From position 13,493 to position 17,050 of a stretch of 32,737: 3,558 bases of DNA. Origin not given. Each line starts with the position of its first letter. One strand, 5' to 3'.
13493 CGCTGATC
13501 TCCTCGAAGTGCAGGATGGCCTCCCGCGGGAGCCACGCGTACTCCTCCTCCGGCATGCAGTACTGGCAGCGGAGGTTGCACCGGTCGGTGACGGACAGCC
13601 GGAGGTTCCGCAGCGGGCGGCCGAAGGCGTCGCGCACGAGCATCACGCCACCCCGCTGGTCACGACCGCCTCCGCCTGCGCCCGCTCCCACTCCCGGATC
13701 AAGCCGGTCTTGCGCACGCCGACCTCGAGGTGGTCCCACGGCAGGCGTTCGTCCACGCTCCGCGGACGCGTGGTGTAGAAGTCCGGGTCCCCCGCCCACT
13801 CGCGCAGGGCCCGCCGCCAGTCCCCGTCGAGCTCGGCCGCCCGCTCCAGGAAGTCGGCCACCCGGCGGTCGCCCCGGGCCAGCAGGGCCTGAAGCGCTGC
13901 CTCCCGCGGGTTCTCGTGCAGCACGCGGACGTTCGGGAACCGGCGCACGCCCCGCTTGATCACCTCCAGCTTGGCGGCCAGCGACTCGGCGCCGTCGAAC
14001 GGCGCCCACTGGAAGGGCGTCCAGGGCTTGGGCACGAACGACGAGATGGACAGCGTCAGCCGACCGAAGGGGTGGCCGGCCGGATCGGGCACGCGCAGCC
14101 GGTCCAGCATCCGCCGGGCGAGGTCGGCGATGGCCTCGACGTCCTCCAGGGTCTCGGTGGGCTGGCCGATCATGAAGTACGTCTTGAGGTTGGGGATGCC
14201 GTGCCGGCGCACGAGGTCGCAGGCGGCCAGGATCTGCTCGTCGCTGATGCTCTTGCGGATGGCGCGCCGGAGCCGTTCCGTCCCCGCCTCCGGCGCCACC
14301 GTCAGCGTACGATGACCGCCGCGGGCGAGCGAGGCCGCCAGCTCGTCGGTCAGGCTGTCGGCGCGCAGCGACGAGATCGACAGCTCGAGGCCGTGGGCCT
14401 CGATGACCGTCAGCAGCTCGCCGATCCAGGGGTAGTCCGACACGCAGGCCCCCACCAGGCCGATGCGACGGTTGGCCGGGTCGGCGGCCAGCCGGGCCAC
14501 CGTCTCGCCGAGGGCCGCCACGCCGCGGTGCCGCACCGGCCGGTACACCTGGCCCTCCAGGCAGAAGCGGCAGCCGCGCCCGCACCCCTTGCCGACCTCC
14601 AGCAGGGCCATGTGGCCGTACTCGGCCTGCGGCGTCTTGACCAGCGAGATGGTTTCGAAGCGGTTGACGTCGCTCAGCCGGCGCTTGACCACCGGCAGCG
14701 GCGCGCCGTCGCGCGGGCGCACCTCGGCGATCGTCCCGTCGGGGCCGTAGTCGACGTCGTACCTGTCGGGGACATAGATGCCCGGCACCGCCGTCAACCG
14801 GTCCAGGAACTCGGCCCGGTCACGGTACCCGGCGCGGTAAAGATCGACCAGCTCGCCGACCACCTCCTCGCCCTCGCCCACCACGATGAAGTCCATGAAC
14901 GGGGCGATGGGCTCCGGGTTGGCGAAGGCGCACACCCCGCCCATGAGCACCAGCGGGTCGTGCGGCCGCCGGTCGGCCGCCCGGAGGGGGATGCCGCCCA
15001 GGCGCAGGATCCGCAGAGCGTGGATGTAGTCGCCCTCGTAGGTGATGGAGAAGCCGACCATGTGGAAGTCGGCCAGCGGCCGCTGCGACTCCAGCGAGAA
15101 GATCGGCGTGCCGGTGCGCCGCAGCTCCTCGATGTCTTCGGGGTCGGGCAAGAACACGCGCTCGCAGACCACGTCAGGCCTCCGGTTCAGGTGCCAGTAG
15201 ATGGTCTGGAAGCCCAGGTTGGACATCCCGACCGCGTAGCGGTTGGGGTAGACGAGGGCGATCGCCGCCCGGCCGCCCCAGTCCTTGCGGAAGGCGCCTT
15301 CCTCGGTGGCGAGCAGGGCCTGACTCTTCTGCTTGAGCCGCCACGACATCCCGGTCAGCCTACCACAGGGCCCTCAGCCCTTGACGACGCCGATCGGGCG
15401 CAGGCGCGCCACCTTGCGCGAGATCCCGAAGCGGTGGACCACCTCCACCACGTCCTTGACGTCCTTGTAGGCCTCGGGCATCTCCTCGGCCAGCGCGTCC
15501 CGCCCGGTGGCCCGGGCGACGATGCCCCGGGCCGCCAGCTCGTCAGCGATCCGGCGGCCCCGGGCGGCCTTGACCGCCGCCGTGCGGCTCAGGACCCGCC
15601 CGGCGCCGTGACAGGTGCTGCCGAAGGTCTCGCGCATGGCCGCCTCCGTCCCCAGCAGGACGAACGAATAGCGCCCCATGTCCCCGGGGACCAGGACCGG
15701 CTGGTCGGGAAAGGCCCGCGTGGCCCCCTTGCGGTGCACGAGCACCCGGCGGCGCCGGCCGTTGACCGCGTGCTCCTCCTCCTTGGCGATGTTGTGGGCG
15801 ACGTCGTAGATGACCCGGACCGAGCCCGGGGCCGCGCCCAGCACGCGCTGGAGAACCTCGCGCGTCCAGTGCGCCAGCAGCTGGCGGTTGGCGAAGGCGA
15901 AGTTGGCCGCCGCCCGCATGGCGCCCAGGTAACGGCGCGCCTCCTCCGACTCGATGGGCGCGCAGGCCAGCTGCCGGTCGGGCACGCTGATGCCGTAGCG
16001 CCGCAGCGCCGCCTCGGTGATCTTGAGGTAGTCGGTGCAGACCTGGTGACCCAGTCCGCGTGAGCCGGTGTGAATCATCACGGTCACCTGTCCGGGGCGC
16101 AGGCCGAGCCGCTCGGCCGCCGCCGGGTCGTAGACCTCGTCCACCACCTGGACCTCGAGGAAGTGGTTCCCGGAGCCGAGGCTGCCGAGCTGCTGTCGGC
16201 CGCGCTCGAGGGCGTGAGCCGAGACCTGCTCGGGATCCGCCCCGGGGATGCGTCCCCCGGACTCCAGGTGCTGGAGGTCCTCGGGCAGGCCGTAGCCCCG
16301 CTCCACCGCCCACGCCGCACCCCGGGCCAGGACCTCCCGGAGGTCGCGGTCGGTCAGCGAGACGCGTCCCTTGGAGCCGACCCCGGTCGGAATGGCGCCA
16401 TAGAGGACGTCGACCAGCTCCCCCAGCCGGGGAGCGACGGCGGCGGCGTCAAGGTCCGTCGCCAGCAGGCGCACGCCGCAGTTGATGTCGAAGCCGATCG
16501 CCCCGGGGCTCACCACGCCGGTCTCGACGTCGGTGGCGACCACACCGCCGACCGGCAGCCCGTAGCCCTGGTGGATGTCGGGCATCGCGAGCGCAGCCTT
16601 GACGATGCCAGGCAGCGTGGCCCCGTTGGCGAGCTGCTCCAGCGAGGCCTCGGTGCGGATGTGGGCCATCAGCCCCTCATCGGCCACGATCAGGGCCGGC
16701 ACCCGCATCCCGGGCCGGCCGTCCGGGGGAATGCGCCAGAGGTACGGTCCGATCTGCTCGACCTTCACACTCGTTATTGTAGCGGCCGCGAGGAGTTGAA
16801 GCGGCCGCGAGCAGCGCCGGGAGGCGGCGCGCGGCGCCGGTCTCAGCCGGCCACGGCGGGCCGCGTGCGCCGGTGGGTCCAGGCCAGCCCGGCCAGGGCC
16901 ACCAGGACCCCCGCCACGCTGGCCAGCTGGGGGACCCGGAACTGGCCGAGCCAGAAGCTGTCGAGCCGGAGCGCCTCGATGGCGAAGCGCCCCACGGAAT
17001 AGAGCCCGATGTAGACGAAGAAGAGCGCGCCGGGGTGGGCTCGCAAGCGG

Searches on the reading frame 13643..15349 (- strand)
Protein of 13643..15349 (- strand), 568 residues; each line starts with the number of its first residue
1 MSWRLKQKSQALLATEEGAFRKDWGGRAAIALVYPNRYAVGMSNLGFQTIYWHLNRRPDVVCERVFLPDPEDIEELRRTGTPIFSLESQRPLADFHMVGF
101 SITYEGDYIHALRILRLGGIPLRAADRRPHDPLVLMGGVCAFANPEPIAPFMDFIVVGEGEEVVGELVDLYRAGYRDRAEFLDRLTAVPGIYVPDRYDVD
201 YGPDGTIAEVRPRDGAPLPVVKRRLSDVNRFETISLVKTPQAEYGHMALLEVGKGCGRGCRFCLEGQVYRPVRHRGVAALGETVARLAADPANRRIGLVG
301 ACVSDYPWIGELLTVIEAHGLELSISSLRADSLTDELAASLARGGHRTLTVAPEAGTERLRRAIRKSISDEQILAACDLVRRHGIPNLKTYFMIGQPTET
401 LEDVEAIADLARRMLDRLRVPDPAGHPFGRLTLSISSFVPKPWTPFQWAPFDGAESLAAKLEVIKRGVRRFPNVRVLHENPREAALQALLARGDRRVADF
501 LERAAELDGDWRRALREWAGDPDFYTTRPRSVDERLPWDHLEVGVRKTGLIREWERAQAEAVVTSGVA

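Call 15: search_protein_families(library=pfam, proteins=[window:13643-15349:-], max_evalue=0.01)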
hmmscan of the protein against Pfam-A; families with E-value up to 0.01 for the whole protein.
window:13643-15349:- (568 aa): 3 families
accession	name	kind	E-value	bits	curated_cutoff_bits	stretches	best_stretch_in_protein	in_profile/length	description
PF19864.5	Radical_SAM_N2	-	3.2e-53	179.7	29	1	46-194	1-151/151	Radical SAM proteins, N-terminal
PF04055.27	Radical_SAM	-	7.5e-22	78.7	29.5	1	251-411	2-166/166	Radical SAM superfamily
PF02310.24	B12-binding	-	1.7e-05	25.1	32.1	1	94-167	51-120/121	B12 binding domain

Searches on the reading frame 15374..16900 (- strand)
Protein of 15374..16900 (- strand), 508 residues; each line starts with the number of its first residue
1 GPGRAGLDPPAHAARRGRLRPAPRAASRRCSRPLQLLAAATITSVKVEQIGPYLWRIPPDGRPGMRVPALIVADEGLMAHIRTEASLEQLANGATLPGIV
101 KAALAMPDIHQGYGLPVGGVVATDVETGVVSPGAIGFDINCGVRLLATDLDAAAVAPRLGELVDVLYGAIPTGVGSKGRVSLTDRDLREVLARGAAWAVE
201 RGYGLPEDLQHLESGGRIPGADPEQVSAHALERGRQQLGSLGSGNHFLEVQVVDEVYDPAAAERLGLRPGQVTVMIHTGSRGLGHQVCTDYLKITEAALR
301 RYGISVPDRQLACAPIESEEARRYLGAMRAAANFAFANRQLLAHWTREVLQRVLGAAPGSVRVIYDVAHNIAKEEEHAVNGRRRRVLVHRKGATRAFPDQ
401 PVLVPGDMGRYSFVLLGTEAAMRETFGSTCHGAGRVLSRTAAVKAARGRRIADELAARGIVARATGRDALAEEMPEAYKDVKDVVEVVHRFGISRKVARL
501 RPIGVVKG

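Call 10: search_protein_families(library=pfam, proteins=[window:15374-16900:-], max_evalue=0.01)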
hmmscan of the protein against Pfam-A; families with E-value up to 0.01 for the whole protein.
window:15374-16900:- (508 aa): 1 family
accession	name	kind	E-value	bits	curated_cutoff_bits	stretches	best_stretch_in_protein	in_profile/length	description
PF01139.22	RtcB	-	2.1e-167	558.1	27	1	89-508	1-426/426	tRNA-splicing ligase RtcB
